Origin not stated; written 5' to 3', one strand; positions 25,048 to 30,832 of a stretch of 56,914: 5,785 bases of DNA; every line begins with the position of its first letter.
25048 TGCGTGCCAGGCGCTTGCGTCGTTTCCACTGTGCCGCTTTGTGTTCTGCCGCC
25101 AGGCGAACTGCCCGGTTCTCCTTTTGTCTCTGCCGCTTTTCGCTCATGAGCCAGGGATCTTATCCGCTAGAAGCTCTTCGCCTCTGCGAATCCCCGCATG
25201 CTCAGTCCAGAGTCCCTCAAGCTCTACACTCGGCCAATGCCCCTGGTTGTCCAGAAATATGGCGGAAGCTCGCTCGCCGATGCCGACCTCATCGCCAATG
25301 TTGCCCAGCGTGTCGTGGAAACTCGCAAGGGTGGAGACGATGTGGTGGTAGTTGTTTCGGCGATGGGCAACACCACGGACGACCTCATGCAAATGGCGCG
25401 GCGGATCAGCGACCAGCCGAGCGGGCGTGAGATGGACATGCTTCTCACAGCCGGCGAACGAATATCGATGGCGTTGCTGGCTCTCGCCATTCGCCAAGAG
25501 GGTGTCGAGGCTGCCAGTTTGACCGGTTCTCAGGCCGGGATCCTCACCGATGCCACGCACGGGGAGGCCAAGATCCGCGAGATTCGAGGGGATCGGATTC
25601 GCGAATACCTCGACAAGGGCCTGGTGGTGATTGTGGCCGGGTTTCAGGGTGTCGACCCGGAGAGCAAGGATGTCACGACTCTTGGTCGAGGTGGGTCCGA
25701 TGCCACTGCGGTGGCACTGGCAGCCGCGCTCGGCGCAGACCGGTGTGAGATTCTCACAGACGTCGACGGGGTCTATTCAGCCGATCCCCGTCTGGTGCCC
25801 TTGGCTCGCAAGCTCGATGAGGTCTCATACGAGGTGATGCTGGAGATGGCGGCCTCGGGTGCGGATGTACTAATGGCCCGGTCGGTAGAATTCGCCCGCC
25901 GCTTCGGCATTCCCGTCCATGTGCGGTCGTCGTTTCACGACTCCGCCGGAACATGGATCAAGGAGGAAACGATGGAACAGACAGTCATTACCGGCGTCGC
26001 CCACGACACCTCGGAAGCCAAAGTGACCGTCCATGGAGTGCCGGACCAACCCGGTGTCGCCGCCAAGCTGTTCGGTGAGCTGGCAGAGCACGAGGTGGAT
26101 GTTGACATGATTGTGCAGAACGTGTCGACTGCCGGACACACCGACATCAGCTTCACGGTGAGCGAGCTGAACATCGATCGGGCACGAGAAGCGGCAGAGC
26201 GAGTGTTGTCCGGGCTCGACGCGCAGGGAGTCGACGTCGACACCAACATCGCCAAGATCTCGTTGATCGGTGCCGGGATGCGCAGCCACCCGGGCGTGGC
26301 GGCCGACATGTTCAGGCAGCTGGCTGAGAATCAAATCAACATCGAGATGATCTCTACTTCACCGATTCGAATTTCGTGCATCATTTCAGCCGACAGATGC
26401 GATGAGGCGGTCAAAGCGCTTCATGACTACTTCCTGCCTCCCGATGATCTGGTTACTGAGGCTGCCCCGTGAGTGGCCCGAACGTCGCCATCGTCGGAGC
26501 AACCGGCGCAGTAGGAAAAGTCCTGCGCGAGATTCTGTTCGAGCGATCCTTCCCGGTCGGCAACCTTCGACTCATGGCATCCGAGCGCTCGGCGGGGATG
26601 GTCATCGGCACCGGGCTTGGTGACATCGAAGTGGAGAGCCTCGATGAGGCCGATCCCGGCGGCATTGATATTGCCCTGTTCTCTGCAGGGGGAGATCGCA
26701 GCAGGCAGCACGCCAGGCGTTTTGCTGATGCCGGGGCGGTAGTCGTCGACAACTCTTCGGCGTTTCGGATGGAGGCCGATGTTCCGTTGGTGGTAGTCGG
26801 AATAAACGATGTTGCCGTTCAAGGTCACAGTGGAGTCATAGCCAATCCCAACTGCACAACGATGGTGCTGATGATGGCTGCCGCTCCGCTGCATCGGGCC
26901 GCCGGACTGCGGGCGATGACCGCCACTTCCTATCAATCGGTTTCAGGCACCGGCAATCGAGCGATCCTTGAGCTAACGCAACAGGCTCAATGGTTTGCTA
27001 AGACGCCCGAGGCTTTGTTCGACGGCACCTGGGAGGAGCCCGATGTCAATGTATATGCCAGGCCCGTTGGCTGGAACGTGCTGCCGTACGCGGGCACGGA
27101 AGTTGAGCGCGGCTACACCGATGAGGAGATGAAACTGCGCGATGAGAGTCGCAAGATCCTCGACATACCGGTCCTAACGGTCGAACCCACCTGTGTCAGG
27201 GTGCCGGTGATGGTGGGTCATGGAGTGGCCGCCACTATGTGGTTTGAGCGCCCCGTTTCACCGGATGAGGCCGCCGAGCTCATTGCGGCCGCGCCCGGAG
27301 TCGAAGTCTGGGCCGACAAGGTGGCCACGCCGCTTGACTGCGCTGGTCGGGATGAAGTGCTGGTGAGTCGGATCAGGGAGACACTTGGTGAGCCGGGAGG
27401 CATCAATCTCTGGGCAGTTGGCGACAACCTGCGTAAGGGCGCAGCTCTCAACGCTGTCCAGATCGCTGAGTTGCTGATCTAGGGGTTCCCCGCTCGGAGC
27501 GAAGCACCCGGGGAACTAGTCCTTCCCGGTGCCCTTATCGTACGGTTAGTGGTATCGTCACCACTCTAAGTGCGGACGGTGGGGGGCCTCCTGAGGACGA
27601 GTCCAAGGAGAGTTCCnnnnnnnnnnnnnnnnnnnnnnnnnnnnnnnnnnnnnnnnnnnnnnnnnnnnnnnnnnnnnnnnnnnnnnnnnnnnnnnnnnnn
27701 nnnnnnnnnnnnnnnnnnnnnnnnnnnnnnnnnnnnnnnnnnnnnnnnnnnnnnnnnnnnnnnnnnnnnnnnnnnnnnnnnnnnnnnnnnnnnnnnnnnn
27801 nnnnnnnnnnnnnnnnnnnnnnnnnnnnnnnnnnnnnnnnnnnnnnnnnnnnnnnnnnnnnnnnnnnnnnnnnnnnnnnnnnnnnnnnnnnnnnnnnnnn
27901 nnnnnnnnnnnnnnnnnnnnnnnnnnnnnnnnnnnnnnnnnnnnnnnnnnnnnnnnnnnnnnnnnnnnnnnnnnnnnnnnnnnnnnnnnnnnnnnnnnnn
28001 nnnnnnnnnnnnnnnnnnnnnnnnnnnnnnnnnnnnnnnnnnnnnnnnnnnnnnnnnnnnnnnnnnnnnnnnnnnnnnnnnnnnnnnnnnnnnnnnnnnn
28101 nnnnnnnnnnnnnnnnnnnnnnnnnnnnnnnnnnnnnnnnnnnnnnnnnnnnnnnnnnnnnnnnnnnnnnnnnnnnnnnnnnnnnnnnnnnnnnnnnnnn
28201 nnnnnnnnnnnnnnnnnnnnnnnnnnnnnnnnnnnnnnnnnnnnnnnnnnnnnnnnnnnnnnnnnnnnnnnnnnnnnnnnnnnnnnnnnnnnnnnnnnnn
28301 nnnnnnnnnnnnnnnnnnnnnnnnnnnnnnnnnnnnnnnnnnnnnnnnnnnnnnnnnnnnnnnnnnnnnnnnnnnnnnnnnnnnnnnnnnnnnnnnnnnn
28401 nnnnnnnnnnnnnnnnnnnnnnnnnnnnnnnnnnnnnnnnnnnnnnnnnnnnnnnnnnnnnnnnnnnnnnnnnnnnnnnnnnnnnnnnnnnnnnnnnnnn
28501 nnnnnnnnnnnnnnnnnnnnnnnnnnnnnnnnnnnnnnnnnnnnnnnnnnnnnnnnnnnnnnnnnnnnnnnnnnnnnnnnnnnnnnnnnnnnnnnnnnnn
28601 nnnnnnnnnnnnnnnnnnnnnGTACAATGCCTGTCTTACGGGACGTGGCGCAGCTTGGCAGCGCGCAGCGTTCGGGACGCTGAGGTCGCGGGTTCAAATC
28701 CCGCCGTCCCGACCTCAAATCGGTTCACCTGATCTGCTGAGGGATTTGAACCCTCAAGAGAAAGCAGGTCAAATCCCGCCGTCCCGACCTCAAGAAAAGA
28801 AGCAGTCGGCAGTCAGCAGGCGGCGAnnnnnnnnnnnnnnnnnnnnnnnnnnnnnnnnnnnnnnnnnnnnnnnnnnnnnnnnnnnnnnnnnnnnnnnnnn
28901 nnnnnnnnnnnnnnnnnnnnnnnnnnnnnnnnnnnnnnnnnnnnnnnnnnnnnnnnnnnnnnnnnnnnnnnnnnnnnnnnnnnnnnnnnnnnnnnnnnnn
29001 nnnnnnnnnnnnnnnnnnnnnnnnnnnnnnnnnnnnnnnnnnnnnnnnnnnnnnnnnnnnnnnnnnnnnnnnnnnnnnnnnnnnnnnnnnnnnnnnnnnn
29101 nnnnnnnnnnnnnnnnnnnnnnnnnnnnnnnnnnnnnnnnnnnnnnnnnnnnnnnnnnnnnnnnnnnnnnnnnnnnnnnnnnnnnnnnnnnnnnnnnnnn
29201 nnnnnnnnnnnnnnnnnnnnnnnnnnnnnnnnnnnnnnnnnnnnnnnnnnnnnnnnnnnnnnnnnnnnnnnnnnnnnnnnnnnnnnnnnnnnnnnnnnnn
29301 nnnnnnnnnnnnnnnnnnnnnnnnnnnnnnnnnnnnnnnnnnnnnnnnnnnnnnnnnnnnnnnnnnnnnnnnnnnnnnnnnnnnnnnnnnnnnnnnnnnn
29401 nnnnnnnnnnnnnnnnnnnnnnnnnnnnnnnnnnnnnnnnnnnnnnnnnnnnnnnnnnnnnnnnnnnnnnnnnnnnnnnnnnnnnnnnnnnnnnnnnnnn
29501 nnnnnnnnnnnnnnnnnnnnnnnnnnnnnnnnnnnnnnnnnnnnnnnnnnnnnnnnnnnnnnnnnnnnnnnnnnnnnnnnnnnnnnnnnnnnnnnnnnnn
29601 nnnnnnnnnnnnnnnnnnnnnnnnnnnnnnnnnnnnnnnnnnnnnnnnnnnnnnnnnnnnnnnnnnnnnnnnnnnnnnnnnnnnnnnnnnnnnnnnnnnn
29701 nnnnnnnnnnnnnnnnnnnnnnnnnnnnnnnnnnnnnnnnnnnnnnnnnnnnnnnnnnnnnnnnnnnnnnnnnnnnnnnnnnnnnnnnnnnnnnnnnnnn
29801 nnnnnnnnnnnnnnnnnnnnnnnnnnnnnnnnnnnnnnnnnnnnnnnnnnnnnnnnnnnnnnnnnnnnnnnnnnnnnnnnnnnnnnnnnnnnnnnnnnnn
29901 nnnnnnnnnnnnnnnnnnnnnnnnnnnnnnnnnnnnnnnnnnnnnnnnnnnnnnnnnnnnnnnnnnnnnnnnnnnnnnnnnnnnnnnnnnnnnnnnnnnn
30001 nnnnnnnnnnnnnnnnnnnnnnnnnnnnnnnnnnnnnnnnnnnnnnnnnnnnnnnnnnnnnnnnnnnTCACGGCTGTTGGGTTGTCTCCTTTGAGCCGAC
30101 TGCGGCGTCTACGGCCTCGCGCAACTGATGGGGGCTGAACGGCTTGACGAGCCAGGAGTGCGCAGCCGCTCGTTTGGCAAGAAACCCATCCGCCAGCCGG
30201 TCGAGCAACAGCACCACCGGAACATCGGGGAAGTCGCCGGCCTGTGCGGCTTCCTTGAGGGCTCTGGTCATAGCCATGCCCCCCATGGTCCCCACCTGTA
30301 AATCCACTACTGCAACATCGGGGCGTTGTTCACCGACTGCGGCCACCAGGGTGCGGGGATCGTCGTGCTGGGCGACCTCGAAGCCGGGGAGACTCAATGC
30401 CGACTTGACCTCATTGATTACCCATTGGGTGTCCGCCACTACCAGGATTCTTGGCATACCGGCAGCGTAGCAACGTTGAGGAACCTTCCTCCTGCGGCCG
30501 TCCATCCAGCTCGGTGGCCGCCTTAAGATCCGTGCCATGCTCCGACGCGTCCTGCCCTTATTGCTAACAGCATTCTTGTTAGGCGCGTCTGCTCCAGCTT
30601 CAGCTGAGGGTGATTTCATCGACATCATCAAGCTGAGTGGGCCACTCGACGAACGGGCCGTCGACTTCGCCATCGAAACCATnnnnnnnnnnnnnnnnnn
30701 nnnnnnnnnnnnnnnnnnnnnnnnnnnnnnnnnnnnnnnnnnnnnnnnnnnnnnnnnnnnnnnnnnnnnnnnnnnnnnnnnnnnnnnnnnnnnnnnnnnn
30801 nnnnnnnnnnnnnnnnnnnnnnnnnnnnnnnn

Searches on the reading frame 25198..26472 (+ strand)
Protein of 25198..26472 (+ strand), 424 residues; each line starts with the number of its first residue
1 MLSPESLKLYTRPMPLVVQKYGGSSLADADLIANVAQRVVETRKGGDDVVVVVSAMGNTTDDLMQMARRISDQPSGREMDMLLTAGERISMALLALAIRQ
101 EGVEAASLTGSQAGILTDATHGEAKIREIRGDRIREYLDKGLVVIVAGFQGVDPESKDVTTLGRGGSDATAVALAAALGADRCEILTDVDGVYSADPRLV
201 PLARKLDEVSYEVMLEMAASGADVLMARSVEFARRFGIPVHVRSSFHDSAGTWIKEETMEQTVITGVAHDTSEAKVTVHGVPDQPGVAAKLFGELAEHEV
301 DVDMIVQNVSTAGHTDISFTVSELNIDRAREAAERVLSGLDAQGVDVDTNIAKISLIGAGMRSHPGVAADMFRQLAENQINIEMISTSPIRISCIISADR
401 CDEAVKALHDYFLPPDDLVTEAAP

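Call 48: search_protein_families(library=pfam, proteins=[window:25198-26472:+], max_evalue=0.00001)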
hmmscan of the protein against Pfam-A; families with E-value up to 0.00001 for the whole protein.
window:25198-26472:+ (424 aa): 4 families
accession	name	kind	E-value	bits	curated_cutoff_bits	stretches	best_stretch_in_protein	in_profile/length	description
PF00696.33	AA_kinase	-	5.9e-57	193.5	24.9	1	16-244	2-234/234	Amino acid kinase family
PF22468.2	ACT_9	-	4.2e-37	126.2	27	2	354-412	1-61/61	ACT domain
PF13840.12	ACT_7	-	1.4e-21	76.5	27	1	348-410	3-65/65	ACT domain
PF01842.31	ACT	-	1.2e-17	63.8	27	1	280-335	6-60/66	ACT domain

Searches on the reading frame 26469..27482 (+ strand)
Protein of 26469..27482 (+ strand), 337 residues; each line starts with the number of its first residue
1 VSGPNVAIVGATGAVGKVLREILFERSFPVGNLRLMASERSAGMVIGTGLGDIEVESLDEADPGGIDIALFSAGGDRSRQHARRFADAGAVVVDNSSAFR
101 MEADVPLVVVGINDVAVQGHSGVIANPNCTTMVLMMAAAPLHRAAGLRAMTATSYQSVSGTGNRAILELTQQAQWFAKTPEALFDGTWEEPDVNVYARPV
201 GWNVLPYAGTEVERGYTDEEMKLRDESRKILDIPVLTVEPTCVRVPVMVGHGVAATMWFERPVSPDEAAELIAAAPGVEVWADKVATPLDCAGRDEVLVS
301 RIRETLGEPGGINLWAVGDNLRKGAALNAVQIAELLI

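Call 49: search_protein_families(library=pfam, proteins=[window:26469-27482:+], max_evalue=0.00001)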
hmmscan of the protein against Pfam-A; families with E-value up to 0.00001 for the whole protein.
window:26469-27482:+ (337 aa): 2 families
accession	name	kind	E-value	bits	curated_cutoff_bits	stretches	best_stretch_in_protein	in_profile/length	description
PF02774.23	Semialdhyde_dhC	-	1.1e-38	133.7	26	1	139-323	2-184/184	Semialdehyde dehydrogenase, dimerisation domain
PF01118.30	Semialdhyde_dh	-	8.8e-29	100.8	26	1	5-117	1-118/121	Semialdehyde dehydrogenase, NAD binding domain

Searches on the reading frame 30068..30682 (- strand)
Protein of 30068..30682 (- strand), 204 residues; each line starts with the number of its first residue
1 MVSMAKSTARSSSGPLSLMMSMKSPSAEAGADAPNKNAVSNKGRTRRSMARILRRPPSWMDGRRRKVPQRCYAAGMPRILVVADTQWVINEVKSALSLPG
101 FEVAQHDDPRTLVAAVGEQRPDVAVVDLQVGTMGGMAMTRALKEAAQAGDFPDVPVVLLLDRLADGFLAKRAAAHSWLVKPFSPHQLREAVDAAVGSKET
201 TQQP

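Call 49: search_protein_families(library=pfam, proteins=[window:30068-30682:-], max_evalue=0.00001)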
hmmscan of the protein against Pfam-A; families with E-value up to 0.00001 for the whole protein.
window:30068-30682:- (204 aa): 1 family
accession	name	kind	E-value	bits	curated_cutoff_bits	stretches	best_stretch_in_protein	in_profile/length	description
PF00072.30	Response_reg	-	1e-13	51.8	30.2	1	79-191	1-110/111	Response regulator receiver domain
